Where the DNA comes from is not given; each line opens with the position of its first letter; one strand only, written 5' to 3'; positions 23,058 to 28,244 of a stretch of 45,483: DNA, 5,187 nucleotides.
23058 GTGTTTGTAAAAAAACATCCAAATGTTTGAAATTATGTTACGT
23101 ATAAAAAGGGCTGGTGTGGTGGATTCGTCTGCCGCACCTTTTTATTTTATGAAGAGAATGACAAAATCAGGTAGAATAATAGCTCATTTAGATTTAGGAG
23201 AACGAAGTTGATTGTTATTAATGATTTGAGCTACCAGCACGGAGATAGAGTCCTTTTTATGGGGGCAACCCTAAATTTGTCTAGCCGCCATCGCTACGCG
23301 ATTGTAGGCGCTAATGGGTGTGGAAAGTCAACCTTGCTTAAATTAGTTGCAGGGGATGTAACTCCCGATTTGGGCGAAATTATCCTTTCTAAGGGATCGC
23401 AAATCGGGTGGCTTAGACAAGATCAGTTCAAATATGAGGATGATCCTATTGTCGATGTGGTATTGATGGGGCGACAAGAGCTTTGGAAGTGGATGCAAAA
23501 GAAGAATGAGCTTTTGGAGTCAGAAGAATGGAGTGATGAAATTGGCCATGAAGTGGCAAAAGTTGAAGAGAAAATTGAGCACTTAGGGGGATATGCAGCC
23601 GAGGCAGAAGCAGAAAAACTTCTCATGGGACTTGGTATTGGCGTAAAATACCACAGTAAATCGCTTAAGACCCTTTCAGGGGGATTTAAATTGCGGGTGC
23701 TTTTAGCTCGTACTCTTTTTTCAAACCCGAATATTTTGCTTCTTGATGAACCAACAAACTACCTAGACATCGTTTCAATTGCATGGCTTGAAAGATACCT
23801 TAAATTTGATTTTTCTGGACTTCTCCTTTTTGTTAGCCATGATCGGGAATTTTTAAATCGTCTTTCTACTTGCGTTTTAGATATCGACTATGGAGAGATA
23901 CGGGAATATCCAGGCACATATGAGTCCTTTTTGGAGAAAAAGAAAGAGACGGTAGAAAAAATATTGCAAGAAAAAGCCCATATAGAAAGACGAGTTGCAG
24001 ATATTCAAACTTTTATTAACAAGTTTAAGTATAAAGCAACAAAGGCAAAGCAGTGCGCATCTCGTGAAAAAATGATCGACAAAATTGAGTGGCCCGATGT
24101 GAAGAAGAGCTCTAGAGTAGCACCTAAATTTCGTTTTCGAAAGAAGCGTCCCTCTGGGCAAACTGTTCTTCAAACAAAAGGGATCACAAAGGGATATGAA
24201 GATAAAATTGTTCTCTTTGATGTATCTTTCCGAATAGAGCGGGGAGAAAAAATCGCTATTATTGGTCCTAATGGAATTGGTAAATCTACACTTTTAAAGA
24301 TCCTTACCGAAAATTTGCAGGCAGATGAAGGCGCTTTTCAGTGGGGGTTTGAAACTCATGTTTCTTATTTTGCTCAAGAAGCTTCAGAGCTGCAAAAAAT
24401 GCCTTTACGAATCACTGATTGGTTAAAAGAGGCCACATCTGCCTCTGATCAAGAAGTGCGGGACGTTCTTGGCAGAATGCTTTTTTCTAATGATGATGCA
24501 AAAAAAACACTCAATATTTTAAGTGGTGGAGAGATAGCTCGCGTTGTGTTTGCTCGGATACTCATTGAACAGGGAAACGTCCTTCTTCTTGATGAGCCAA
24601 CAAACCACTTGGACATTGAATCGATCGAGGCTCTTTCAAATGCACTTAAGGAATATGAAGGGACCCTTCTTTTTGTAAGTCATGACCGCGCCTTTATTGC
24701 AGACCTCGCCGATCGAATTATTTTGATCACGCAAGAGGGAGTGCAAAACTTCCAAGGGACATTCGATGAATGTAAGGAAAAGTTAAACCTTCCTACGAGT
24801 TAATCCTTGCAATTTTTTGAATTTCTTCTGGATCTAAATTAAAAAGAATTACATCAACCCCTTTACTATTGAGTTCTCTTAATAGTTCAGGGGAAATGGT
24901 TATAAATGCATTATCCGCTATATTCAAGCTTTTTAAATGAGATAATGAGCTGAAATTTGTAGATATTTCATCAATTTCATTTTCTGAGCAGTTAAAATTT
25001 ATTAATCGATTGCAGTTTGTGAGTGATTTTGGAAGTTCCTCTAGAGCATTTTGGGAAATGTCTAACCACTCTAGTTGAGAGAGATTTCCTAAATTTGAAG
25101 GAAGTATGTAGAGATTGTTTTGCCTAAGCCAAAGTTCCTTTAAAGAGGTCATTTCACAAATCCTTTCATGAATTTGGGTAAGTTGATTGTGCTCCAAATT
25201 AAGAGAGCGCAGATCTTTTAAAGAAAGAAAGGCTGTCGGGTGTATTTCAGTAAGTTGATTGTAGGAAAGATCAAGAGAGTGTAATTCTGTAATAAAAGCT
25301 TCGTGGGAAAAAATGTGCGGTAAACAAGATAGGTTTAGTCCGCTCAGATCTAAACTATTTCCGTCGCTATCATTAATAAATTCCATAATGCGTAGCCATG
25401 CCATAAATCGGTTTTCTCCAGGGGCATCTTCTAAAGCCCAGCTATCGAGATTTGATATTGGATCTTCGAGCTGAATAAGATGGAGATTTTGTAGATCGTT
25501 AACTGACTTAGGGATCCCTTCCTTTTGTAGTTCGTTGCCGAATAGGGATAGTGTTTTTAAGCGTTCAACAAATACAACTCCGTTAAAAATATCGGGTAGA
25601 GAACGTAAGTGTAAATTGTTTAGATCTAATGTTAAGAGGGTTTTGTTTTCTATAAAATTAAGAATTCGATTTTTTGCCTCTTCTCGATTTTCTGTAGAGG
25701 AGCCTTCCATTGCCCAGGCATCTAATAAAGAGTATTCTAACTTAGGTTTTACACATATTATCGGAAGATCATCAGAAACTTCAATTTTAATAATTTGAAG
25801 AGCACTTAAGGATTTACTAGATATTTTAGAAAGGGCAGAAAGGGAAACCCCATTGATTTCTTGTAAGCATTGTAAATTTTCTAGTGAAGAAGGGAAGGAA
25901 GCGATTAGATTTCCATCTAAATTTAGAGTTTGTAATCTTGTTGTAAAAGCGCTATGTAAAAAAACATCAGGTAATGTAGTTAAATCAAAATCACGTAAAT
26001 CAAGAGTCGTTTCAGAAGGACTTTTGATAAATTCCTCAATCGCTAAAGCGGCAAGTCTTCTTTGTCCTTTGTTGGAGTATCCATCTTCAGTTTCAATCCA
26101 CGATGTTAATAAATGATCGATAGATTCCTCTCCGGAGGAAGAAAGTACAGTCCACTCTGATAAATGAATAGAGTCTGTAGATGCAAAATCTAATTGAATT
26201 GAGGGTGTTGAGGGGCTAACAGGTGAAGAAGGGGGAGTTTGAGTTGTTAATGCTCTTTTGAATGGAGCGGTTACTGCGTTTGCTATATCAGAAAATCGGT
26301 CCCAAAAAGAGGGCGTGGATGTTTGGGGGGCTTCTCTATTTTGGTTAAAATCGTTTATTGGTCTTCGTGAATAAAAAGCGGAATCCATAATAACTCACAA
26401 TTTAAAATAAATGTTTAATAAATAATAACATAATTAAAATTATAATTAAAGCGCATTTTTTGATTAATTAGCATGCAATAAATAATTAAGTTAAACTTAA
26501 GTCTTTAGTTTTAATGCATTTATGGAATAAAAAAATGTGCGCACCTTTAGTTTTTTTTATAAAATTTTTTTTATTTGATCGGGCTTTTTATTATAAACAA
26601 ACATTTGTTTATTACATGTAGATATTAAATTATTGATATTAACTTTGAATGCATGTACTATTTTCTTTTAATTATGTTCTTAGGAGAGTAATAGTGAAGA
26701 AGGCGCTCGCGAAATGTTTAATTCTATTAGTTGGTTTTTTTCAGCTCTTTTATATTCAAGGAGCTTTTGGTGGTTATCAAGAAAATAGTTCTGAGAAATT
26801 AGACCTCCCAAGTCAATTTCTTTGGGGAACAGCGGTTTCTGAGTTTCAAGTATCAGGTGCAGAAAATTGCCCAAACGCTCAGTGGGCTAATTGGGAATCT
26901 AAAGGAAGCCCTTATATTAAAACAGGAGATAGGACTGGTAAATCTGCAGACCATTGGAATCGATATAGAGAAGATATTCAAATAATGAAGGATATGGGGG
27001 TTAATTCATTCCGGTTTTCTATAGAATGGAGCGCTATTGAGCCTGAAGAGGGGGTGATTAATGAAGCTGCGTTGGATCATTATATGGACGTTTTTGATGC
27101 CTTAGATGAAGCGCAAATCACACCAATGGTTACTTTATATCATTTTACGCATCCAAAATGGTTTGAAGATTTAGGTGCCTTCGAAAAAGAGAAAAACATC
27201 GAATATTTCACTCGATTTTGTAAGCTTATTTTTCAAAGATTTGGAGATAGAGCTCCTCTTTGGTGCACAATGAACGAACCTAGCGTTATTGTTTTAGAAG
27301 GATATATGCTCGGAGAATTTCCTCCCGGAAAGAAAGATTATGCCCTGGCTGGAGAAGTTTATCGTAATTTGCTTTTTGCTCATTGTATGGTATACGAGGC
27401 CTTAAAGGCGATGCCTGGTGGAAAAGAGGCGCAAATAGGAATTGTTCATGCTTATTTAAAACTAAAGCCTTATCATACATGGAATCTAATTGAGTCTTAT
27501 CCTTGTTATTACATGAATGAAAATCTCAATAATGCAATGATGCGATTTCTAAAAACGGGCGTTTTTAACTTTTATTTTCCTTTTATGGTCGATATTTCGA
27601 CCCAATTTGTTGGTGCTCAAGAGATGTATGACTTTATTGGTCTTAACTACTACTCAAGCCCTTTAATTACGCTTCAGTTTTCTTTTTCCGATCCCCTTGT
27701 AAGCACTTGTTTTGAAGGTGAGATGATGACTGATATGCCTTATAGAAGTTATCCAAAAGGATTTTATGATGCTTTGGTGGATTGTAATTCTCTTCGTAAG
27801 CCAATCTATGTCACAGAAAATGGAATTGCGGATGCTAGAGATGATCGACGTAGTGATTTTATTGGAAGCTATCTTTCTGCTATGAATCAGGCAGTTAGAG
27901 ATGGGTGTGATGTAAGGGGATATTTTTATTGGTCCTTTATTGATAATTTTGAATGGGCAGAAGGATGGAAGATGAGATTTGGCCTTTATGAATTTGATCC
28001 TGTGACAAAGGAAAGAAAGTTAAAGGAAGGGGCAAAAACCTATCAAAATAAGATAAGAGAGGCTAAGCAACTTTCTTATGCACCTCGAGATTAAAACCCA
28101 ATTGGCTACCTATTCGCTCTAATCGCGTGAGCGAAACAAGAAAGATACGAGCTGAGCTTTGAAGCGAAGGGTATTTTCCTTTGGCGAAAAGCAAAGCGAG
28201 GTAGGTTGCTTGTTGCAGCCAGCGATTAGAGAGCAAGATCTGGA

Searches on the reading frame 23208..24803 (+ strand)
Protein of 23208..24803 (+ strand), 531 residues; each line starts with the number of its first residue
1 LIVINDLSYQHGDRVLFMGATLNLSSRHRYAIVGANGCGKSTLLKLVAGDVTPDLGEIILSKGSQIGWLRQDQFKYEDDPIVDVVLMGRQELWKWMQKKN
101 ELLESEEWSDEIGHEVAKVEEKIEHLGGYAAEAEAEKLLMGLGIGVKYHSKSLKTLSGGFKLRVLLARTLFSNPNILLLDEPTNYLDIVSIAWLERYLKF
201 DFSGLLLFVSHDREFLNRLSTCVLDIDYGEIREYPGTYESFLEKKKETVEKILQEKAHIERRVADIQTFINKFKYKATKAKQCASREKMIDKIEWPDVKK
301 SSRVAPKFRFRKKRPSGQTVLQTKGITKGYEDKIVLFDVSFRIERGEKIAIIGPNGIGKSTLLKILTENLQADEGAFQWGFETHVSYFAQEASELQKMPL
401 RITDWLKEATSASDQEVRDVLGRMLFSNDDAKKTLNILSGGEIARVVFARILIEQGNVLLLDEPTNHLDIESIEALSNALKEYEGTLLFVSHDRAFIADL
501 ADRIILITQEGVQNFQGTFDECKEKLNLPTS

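Call 19: search_protein_families(library=pfam, proteins=[window:23208-24803:+], max_evalue=0.001)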
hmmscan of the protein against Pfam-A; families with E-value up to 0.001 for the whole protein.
window:23208-24803:+ (531 aa): 28 families (the best 25 are shown)
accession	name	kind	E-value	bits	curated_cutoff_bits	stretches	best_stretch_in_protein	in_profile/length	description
PF00005.33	ABC_tran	-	1.3e-50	172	25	2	337-466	2-137/137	ABC transporter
PF12848.13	ABC_tran_Xtn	-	5.7e-19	68.4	25.9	1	224-310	1-85/85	ABC transporter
PF13304.12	AAA_21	-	4.9e-18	66.7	27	1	350-383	3-41/304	AAA domain, putative AbiEii toxin, Type IV TA system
PF02463.25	SMC_N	-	3e-11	43.6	40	0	412-509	118-213/220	RecF/RecN/SMC N terminal domain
PF13555.12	AAA_29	-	1.3e-08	34.9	27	0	340-363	16-39/61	P-loop containing region of AAA domain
PF13521.12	AAA_28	-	4.8e-08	33.8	27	0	348-398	1-46/164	AAA domain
PF13401.12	AAA_22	-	6.8e-07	30.1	27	0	349-476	8-104/130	AAA domain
PF13175.12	AAA_15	-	9.4e-07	29.2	32.1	0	344-371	24-48/374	AAA ATPase domain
PF13191.12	AAA_16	-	9.5e-07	29.9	32.6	0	345-426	23-103/167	AAA ATPase domain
PF05729.18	NACHT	-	2.5e-06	27.9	26.7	0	349-419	3-71/167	NACHT domain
PF13173.12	AAA_14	-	2.8e-06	27.8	27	0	349-394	5-41/129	AAA domain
PF24389.1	ORC-CDC6-like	-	5.4e-06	25.8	27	0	344-372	30-58/571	ORC-CDC6-like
PF03193.22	RsgA_GTPase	-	6.4e-06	26.5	30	0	347-373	107-133/174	RsgA GTPase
PF00004.35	AAA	-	1.4e-05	25.9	21.2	0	351-409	3-53/131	ATPase family associated with various cellular activities (AAA)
PF01926.29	MMR_HSR1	-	3.6e-05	24.3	21.9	0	348-372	1-24/113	50S ribosome-binding GTPase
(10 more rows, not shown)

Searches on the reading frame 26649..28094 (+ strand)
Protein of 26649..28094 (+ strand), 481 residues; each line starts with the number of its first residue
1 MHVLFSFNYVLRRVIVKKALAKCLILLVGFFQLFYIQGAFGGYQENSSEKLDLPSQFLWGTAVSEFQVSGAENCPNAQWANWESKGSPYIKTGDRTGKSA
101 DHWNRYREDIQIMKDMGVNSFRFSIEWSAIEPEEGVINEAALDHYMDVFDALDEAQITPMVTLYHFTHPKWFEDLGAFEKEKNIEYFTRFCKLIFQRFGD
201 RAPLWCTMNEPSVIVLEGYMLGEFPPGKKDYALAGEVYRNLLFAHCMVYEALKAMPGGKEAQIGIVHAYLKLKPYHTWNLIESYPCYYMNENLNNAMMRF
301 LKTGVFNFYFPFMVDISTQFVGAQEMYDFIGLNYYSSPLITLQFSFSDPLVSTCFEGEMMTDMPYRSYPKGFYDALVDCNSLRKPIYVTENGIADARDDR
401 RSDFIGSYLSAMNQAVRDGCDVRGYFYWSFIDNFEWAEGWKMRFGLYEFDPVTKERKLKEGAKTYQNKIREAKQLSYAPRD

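Call 20: search_protein_families(library=pfam, proteins=[window:26649-28094:+], max_evalue=0.001)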
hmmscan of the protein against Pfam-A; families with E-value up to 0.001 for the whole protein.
window:26649-28094:+ (481 aa): 3 families
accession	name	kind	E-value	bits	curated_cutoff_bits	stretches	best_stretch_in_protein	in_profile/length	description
PF00232.24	Glyco_hydro_1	-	1.6e-89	300.9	22.6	1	52-471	4-450/453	Glycosyl hydrolase family 1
PF02449.21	Glyco_hydro_42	-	3.4e-06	27.1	21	1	104-172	10-76/376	Beta-galactosidase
PF00150.24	Cellulase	-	6e-05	23.1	23.5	1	106-212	23-131/272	Cellulase (glycosyl hydrolase family 5)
